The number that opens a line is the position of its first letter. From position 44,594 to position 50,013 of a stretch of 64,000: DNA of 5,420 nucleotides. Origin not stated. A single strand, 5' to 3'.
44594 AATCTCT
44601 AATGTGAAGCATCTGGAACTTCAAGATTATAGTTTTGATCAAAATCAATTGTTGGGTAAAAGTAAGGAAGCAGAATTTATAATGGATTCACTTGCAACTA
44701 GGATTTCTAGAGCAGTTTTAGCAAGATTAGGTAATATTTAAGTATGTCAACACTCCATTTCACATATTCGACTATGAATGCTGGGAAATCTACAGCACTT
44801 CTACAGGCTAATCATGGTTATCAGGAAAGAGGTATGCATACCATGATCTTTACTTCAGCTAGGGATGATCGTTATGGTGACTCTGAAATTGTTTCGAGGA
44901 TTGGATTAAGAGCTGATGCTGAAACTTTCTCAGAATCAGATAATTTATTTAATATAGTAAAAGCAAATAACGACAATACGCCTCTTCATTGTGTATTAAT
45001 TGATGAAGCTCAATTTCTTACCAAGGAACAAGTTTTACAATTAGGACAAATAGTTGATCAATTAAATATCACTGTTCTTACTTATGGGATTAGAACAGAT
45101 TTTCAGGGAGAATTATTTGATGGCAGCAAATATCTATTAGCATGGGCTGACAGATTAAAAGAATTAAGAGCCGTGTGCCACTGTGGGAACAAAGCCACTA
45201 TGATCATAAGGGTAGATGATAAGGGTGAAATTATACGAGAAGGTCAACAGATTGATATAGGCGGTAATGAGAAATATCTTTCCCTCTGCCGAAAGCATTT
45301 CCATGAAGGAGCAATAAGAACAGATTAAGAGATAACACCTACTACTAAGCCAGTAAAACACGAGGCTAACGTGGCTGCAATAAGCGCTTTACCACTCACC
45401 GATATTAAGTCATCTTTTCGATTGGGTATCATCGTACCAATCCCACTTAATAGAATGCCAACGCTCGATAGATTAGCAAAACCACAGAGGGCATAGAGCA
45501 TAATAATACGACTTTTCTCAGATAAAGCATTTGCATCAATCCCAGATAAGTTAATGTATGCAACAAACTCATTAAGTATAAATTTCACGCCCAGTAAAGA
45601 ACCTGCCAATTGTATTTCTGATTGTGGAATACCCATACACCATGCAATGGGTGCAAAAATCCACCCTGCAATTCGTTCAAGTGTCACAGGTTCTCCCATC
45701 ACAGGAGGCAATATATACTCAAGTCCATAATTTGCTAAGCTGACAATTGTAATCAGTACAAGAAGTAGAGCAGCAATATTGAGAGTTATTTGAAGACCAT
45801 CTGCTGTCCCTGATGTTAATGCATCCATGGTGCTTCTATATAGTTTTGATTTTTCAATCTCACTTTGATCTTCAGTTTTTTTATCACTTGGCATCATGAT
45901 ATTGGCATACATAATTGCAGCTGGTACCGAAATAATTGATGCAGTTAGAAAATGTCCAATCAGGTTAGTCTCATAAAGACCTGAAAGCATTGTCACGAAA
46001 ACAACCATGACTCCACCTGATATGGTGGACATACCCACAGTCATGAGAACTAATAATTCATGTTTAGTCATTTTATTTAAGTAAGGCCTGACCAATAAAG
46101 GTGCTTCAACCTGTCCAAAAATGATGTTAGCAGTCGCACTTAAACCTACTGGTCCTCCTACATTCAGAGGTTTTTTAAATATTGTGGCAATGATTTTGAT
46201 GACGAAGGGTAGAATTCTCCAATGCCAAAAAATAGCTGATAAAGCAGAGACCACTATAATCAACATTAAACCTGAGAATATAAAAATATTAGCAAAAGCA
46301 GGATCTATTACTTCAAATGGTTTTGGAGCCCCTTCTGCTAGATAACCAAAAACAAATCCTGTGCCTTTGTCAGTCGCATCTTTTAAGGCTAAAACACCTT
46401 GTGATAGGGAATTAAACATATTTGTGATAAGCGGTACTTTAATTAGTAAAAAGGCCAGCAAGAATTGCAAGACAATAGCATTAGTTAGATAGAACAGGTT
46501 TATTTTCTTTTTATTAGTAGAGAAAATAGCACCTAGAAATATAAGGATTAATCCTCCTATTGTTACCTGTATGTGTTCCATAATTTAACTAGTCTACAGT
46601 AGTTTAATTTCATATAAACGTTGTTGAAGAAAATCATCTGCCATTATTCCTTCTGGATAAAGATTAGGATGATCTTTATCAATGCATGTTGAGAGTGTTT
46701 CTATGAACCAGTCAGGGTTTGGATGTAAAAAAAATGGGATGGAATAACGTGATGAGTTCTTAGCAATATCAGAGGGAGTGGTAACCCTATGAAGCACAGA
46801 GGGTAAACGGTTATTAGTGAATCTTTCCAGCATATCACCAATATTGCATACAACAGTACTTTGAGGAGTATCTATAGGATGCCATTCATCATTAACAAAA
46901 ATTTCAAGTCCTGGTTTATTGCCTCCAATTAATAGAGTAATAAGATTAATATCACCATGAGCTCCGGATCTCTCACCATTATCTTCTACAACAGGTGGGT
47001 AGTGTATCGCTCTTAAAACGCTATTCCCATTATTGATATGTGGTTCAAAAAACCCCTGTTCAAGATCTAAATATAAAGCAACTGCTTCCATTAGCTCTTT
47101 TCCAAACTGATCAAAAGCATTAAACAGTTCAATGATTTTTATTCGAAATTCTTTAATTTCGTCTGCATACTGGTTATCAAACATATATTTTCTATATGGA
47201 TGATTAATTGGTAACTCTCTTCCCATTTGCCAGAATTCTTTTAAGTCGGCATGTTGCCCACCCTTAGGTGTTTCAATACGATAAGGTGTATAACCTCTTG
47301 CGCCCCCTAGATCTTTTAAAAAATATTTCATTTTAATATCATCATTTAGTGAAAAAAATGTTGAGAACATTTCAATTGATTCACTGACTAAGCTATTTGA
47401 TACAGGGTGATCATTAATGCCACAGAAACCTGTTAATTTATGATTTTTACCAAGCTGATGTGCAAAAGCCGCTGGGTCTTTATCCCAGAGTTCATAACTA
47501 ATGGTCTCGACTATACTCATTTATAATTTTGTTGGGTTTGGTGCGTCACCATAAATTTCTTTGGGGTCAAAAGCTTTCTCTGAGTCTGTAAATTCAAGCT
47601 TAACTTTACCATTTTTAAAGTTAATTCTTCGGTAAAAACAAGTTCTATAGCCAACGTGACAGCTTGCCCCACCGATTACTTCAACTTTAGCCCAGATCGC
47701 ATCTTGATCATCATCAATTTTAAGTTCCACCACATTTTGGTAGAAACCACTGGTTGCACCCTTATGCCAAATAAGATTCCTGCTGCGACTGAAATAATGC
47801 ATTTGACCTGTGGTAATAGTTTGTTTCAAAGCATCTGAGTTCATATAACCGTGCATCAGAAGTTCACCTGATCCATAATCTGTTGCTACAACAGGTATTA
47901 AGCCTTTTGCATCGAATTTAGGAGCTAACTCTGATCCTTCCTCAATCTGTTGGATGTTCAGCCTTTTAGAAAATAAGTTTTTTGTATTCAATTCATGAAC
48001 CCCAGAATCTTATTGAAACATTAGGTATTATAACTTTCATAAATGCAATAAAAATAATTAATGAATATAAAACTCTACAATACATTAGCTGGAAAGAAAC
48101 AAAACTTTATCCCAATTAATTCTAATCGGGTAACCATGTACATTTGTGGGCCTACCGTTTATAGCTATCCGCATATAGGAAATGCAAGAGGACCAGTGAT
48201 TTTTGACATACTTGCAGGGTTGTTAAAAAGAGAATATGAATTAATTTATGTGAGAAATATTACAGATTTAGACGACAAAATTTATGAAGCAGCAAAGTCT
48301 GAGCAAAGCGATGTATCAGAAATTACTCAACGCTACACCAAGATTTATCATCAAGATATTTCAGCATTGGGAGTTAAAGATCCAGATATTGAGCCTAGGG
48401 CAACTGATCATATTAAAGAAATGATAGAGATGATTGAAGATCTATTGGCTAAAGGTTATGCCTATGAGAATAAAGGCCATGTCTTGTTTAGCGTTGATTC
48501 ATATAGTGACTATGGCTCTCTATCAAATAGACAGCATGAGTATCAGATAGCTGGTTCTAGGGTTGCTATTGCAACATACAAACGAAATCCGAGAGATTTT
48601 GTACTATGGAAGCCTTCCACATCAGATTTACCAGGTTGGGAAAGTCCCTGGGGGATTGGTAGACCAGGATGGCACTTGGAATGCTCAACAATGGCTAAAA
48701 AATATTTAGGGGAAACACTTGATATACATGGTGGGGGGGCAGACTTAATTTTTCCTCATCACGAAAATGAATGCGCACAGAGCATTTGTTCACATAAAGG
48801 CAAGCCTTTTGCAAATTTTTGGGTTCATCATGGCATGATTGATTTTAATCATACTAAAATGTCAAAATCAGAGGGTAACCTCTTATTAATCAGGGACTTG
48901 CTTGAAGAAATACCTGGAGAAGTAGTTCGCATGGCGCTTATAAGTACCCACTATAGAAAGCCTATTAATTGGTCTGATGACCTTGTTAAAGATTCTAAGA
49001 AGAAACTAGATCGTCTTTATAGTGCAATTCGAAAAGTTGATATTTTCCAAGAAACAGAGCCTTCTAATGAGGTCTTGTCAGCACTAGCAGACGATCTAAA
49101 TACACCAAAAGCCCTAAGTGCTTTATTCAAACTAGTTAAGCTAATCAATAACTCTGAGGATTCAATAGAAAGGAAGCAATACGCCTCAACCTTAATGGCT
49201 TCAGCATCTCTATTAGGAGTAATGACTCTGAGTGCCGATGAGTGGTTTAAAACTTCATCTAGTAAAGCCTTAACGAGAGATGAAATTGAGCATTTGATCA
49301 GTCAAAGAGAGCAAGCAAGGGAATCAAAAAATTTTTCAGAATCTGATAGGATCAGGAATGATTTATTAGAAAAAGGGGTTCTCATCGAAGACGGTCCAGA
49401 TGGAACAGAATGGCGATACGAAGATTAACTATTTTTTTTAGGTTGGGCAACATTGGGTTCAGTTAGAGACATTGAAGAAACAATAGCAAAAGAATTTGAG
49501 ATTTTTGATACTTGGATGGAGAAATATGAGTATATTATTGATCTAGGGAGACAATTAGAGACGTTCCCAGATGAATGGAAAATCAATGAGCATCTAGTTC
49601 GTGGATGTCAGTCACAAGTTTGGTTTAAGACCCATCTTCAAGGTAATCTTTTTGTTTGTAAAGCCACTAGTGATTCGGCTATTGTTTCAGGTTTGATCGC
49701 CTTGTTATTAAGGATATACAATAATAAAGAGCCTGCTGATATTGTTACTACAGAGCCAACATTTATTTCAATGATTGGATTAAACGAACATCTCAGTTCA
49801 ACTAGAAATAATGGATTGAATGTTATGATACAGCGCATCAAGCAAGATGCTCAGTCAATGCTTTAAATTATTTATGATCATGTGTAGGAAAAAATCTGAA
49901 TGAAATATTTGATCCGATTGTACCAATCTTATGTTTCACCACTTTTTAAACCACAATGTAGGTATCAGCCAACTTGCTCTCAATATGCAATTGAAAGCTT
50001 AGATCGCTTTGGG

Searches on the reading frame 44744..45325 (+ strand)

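Call 81: search_protein_families(library=pfam, proteins=[window:44744-45325:+], max_evalue=0.0001)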
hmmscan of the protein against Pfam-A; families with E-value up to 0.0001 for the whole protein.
window:44744-45325:+ (194 aa): 1 family
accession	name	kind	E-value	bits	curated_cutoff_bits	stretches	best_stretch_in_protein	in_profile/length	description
PF00265.24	TK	-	2e-54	184.6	20.6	1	3-186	2-176/176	Thymidine kinase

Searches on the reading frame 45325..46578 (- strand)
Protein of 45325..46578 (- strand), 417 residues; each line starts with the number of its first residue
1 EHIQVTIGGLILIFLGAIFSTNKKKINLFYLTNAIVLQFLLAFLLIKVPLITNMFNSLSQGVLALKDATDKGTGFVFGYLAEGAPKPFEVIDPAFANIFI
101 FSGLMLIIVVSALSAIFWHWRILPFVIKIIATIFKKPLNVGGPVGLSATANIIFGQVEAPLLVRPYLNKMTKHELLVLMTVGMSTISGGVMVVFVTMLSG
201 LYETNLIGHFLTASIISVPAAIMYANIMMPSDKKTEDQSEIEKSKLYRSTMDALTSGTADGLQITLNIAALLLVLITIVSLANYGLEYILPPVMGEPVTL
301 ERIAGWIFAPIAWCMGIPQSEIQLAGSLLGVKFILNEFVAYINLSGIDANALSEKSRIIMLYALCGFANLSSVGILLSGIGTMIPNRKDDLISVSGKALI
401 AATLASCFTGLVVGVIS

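Call 81: search_protein_families(library=pfam, proteins=[window:45325-46578:-], max_evalue=0.0001)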
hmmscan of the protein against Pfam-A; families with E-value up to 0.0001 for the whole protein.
window:45325-46578:- (417 aa): 3 families
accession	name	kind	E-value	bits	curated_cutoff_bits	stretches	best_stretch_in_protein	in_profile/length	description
PF07662.18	Nucleos_tra2_C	-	3e-65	220.3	32.3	1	209-414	1-213/213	Na+ dependent nucleoside transporter C-terminus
PF01773.25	Nucleos_tra2_N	-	1.7e-16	61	27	1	8-80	2-74/74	Na+ dependent nucleoside transporter N-terminus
PF07670.19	Gate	-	7.4e-11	42.9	29.6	1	104-198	5-101/104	Nucleoside recognition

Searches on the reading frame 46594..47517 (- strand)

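Call 81: search_protein_families(library=pfam, proteins=[window:46594-47517:-], max_evalue=0.0001)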
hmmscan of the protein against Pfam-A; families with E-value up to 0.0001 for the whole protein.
window:46594-47517:- (307 aa): 2 families
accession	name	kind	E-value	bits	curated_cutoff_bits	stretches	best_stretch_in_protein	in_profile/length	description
PF03171.26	2OG-FeII_Oxy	-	8.3e-21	74.7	23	1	165-266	2-101/101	2OG-Fe(II) oxygenase superfamily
PF14226.12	DIOX_N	-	2.6e-16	60.8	27.3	1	6-117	4-114/117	non-haem dioxygenase in morphine synthesis N-terminal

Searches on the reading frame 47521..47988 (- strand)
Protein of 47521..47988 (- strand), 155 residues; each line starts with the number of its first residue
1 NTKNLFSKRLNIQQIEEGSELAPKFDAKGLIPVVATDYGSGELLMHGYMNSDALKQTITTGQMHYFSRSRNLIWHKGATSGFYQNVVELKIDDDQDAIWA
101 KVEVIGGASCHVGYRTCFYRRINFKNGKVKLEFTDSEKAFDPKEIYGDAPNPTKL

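Call 81: search_protein_families(library=pfam, proteins=[window:47521-47988:-], max_evalue=0.0001)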
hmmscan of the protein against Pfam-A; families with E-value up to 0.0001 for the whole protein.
window:47521-47988:- (155 aa): 1 family
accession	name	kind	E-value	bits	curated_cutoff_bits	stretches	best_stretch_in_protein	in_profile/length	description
PF01502.23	PRA-CH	-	2.2e-29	101.6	27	1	45-119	1-74/74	Phosphoribosyl-AMP cyclohydrolase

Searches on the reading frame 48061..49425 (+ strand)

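Call 81: search_protein_families(library=pfam, proteins=[window:48061-49425:+], max_evalue=0.0001)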
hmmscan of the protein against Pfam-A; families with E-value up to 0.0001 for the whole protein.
window:48061-49425:+ (455 aa): 5 families
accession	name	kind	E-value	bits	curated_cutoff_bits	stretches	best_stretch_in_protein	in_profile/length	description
PF01406.26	tRNA-synt_1e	-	3.3e-114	381.8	27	1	17-313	3-300/301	tRNA synthetases class I (C) catalytic domain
PF09190.17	DALR_2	-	6.3e-11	43.1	22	1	339-387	3-55/57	DALR domain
PF09334.17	tRNA-synt_1g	-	8e-09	35.2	20.1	0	35-146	12-125/391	tRNA synthetases class I (M)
PF23493.1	CysS_C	-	1.7e-07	31.6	23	1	407-452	6-51/51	Cysteinyl-tRNA ligase anticodon binding domain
PF00133.28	tRNA-synt_1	-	3.4e-07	29.8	22.7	1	221-305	330-414/414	tRNA synthetases class I (I, L, M and V)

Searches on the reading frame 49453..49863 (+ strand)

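Call 81: search_protein_families(library=pfam, proteins=[window:49453-49863:+], max_evalue=0.0001)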
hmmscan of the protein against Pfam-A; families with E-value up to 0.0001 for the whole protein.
window:49453-49863:+ (137 aa): 1 family
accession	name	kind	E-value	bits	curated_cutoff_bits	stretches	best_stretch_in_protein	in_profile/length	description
PF02657.20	SufE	-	1.8e-42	144.4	27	1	13-131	2-120/121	Fe-S metabolism associated domain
